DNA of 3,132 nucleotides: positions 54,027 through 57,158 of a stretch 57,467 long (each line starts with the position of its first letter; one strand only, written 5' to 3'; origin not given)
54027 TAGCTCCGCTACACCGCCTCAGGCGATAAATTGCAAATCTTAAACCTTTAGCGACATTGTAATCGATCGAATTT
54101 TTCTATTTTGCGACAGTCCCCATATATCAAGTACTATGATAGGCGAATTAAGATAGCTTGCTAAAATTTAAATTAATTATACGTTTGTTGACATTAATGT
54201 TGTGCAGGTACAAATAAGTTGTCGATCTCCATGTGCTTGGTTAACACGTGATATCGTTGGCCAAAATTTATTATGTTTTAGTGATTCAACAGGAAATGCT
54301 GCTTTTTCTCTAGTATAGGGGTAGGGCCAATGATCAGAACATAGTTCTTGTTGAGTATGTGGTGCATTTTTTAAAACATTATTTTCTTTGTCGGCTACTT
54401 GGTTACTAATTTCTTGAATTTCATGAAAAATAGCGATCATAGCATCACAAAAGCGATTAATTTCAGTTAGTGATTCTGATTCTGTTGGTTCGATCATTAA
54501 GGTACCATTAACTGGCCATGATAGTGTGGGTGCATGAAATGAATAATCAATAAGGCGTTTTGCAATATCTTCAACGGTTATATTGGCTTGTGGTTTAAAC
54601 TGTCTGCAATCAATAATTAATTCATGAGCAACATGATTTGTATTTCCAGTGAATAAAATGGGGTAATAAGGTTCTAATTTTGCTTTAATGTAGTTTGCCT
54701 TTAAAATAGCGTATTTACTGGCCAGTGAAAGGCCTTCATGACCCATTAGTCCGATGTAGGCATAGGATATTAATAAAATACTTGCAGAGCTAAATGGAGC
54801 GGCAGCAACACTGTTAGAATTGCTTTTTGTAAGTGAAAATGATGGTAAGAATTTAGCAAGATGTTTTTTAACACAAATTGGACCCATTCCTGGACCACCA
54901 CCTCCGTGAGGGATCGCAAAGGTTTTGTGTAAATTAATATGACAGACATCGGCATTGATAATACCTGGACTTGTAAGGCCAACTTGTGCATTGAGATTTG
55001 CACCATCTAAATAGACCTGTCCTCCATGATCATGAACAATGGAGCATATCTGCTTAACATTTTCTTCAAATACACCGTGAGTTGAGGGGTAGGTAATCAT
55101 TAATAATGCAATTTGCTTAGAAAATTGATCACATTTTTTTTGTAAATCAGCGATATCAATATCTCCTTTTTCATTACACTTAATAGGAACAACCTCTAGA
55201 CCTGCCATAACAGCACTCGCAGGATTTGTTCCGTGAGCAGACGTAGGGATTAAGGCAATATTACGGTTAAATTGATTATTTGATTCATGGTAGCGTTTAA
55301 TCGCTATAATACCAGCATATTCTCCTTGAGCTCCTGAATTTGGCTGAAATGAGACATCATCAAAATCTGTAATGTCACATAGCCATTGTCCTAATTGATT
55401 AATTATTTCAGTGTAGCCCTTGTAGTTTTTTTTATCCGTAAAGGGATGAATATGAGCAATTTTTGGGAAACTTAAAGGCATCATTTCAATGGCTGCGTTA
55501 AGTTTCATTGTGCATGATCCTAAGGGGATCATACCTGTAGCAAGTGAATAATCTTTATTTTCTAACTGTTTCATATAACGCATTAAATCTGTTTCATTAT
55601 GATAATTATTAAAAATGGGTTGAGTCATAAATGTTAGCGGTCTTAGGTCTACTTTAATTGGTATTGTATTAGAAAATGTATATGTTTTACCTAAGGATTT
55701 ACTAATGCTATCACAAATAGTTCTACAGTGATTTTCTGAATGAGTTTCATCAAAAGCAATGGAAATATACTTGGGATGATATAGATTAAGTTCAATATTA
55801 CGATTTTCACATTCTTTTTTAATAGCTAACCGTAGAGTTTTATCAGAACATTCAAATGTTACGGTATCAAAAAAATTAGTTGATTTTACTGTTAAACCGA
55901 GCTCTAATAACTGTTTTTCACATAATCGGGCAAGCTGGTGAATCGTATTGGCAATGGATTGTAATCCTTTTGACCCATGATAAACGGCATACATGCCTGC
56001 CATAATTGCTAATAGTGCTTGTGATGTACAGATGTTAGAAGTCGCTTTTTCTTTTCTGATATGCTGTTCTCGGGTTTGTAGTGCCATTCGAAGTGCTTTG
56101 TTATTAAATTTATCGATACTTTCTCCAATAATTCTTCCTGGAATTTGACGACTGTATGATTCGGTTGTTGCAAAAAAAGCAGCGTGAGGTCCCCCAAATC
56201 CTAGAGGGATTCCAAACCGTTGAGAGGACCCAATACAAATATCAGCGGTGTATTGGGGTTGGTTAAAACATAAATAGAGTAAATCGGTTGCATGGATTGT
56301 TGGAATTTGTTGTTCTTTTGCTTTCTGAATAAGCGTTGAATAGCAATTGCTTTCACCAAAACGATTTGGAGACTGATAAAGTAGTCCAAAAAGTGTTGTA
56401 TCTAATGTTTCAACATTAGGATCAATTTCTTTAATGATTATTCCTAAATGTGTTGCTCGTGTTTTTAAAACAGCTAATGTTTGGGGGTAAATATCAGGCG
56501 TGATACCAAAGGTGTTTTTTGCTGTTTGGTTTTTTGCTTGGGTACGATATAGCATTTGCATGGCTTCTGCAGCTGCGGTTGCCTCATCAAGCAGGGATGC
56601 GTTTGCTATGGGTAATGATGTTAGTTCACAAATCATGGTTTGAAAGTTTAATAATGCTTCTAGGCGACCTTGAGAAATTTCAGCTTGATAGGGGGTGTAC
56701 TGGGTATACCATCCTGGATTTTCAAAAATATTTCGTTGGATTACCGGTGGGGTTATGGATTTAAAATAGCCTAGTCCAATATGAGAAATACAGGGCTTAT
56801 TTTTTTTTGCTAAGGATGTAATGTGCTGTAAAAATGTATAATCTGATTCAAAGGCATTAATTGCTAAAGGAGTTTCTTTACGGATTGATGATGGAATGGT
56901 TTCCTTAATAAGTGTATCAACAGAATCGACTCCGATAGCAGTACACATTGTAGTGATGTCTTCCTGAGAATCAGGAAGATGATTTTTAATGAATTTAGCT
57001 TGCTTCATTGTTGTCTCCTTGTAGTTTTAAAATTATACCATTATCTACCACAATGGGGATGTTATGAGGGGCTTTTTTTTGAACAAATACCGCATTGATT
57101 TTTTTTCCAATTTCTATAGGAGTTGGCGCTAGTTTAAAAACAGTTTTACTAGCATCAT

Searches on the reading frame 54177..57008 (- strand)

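Call 86: search_protein_families(library=pfam, proteins=[window:54177-57008:-], max_evalue=0.00001)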
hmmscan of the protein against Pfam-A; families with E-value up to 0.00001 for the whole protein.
window:54177-57008:- (943 aa): 3 families
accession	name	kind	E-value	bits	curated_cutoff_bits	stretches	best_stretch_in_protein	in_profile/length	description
PF02347.22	GDC-P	-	1.2e-159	532.2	26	2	9-432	2-426/429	Glycine cleavage system P-protein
PF21478.3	GcvP2_C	-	1.1e-55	187.2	27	1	763-884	1-122/122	Glycine dehydrogenase, C-terminal domain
PF01212.27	Beta_elim_lyase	-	9e-07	28.9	27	1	535-674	33-175/288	Beta-eliminating lyase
